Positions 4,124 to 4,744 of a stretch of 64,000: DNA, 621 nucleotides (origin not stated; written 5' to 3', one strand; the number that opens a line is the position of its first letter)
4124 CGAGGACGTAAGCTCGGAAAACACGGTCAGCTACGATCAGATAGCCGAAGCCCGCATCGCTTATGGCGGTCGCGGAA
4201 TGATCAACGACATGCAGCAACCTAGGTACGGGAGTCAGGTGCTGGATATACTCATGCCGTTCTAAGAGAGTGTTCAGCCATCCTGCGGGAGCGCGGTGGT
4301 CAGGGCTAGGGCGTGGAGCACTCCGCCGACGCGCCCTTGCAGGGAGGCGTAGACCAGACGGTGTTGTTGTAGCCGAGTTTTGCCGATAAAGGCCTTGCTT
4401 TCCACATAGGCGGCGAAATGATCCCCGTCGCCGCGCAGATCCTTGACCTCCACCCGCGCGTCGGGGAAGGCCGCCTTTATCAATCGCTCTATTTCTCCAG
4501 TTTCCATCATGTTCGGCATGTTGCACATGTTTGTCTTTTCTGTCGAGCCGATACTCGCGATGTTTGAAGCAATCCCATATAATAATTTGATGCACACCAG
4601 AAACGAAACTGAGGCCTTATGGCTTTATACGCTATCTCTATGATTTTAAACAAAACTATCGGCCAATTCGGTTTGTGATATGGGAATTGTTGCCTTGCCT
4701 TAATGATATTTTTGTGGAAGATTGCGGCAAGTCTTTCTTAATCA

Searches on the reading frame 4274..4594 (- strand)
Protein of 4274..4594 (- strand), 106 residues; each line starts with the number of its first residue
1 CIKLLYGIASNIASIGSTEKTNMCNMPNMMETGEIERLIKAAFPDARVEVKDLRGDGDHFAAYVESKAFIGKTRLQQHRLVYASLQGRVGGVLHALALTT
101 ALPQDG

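Call 3: search_protein_families(library=pfam, proteins=[window:4274-4594:-], max_evalue=0.1)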
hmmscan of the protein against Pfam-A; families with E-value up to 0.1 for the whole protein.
window:4274-4594:- (106 aa): 3 families
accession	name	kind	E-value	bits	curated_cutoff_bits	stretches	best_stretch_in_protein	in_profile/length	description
PF01722.23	BolA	-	5.8e-12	46.2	25.7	1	54-103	25-74/76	BolA-like protein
PF07366.18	SnoaL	-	0.042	14.1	28.4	1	40-65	51-76/126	SnoaL-like polyketide cyclase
PF19613.4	DUF6118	-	0.058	13.3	27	1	36-103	107-171/245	Family of unknown function (DUF6118)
